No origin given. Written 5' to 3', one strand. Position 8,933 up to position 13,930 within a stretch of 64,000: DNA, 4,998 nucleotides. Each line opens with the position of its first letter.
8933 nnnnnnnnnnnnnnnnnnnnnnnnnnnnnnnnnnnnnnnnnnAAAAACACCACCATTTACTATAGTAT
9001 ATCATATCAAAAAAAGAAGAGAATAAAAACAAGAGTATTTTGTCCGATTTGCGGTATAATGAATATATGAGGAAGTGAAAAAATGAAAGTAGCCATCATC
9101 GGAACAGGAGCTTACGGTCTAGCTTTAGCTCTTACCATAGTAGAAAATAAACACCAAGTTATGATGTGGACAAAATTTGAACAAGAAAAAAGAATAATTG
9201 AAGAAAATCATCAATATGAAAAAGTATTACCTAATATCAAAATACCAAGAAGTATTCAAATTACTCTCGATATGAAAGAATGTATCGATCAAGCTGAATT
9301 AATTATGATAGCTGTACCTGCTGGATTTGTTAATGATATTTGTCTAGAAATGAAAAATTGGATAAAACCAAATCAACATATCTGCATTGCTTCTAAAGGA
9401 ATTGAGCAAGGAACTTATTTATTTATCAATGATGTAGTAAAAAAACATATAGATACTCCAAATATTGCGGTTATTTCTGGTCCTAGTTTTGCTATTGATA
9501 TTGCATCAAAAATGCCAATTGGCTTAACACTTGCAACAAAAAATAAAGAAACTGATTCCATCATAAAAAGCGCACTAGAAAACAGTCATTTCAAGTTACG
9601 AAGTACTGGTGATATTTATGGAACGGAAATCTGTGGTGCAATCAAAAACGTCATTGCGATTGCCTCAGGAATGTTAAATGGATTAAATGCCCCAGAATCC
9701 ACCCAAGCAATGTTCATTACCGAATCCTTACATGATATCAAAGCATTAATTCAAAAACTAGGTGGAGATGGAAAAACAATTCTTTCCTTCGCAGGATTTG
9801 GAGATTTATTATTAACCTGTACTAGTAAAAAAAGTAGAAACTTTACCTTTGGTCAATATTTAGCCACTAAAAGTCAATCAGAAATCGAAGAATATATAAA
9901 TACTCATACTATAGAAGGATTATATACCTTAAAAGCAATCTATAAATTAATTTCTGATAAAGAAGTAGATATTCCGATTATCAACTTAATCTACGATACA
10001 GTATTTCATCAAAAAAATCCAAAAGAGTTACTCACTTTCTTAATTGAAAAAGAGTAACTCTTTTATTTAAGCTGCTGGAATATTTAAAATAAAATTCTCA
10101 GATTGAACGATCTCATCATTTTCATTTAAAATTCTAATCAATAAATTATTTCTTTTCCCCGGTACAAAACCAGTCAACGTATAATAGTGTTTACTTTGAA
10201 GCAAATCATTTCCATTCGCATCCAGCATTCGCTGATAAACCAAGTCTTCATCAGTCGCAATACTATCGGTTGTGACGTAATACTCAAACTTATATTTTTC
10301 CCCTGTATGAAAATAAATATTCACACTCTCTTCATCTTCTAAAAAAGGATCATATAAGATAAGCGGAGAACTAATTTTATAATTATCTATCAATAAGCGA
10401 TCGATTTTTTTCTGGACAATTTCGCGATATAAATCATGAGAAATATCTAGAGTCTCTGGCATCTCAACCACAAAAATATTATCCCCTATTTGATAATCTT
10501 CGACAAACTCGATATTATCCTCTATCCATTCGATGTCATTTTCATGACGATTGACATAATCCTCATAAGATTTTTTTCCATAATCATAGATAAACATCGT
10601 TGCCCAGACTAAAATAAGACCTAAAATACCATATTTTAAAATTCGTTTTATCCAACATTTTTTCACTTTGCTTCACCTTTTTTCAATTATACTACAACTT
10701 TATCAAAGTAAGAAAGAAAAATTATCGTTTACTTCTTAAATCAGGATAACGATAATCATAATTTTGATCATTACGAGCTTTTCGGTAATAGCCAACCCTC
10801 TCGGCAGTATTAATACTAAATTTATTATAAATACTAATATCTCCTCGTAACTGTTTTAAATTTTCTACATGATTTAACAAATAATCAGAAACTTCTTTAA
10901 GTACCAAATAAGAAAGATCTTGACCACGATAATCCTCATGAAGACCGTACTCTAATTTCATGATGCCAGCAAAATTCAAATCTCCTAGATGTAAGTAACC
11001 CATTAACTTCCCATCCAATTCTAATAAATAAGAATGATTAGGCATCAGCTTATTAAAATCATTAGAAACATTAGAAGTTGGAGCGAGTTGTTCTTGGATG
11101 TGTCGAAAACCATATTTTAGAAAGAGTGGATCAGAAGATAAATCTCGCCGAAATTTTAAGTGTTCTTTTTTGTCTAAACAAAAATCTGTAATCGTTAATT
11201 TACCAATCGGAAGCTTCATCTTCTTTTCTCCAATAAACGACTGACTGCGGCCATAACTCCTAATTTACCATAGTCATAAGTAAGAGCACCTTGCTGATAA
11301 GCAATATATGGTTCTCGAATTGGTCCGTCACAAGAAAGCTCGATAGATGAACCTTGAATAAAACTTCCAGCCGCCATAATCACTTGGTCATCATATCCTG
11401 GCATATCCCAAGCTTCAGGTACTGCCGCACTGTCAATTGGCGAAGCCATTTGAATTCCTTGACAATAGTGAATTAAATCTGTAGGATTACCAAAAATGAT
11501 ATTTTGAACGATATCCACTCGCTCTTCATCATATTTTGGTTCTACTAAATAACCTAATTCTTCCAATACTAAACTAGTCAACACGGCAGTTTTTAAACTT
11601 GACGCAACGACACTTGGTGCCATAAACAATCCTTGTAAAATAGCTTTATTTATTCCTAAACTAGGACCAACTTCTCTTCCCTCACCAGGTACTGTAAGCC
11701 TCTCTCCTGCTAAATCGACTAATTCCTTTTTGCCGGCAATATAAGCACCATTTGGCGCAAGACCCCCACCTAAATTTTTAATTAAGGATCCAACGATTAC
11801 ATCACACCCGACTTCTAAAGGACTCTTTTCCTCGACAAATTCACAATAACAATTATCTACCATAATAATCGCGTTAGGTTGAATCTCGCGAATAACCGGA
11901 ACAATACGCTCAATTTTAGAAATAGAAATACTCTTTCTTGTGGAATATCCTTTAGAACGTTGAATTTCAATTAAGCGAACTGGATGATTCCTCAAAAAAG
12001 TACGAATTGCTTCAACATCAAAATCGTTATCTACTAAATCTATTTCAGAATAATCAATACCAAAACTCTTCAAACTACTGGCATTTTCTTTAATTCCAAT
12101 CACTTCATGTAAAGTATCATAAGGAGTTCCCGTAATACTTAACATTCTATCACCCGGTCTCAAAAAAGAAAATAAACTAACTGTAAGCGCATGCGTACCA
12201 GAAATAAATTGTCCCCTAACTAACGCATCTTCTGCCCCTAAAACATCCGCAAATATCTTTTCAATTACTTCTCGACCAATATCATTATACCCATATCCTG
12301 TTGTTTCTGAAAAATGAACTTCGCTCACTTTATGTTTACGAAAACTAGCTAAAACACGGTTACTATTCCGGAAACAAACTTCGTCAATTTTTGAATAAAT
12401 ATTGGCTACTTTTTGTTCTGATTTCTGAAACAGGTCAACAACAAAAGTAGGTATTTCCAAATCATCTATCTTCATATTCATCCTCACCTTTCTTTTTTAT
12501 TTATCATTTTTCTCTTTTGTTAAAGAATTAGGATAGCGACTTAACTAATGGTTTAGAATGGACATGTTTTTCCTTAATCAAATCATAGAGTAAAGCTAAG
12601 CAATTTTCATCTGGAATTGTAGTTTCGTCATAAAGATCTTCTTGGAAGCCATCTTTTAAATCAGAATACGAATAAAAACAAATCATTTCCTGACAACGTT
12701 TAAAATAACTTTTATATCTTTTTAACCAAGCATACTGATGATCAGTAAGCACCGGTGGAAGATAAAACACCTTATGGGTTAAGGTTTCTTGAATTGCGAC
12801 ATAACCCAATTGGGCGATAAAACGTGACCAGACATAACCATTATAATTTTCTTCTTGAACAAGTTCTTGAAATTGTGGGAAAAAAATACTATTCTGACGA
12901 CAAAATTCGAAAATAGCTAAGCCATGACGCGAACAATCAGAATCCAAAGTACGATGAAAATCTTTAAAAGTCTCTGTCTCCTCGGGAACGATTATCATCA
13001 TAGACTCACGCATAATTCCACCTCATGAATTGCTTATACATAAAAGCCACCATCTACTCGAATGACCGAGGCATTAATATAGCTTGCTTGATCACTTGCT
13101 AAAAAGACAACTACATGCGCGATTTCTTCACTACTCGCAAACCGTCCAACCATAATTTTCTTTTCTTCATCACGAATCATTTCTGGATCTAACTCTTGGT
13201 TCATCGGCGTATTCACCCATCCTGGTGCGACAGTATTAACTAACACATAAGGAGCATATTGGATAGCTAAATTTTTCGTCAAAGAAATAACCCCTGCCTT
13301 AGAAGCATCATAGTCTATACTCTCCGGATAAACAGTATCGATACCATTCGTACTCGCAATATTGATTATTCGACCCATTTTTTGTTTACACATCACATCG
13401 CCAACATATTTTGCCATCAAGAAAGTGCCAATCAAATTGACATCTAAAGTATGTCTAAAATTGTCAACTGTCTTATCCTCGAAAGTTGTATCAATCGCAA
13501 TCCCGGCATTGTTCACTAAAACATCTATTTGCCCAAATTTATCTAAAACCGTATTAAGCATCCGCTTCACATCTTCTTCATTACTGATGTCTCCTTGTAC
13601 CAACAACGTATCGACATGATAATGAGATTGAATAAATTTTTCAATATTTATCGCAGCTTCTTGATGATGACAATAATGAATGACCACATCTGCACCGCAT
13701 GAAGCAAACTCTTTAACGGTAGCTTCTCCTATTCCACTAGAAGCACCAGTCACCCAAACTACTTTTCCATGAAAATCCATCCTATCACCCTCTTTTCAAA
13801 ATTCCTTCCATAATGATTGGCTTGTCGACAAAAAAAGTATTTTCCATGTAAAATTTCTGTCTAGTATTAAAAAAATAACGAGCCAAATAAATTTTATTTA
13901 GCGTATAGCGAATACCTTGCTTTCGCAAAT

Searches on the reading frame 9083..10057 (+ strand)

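Call 56: search_protein_families(library=pfam, proteins=[window:9083-10057:+], max_evalue=0.0001)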
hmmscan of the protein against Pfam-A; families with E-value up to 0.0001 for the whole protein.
window:9083-10057:+ (324 aa): 6 families
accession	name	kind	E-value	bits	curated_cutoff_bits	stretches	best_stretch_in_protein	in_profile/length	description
PF07479.19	NAD_Gly3P_dh_C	-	4.7e-43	147.2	25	1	177-317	1-141/142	NAD-dependent glycerol-3-phosphate dehydrogenase C-terminus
PF01210.29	NAD_Gly3P_dh_N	-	5.7e-43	147.1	23.1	1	2-157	1-157/158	NAD-dependent glycerol-3-phosphate dehydrogenase N-terminus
PF20618.3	GPD_NAD_C_bact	-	1.3e-16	61.4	27.6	1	237-301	1-64/66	Bacterial GPD, NAD-dependent C-terminal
PF03807.23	F420_oxidored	-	9.4e-08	33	21.6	1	2-91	1-80/94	NADP oxidoreductase coenzyme F420-dependent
PF02558.23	ApbA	-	1.3e-07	31.8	22.2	1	3-109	1-105/150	Ketopantoate reductase PanE/ApbA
PF03446.21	NAD_binding_2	-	2.9e-05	24.6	21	1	2-90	1-75/161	NAD binding domain of 6-phosphogluconate dehydrogenase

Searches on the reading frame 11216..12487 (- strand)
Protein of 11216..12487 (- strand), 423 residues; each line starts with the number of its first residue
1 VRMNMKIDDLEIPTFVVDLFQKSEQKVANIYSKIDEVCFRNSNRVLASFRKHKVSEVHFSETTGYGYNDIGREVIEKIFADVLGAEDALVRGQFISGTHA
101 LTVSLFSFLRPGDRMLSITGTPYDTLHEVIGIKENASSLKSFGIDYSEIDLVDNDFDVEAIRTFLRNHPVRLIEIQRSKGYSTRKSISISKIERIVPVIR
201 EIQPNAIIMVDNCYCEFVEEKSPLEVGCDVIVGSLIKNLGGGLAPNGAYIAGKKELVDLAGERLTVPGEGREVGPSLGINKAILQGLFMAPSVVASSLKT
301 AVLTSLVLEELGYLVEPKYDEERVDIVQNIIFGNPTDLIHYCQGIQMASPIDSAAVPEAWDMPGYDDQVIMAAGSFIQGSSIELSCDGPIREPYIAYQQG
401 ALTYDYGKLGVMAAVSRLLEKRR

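Call 56: search_protein_families(library=pfam, proteins=[window:11216-12487:-], max_evalue=0.0001)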
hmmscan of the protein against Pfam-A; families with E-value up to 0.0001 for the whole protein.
window:11216-12487:- (423 aa): 2 families
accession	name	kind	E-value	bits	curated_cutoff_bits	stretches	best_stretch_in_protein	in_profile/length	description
PF06838.17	Met_gamma_lyase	-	5.1e-171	569.1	24.2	1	18-418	3-404/405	Methionine gamma-lyase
PF01053.26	Cys_Met_Meta_PP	-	2.1e-09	36.9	27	1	47-241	26-202/381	Cys/Met metabolism PLP-dependent enzyme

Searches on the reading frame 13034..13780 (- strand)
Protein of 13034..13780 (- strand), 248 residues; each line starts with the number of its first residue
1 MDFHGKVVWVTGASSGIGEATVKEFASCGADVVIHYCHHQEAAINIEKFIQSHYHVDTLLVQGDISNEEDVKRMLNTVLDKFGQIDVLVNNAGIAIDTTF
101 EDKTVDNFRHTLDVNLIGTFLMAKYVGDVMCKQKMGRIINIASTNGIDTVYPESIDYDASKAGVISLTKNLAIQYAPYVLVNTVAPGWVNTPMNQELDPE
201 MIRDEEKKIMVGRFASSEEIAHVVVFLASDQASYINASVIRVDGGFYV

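Call 57: search_protein_families(library=pfam, proteins=[window:13034-13780:-], max_evalue=0.0001)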
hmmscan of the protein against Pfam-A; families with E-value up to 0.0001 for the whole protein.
window:13034-13780:- (248 aa): 3 families
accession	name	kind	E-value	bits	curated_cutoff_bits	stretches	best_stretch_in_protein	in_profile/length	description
PF13561.12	adh_short_C2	-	4.7e-61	206.8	27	1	12-246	1-235/236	Enoyl-(Acyl carrier protein) reductase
PF00106.31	adh_short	-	3.8e-52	177.1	26.6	1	6-199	1-192/195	short chain dehydrogenase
PF08659.16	KR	-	2.9e-11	44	22.6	1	8-128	3-125/180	KR domain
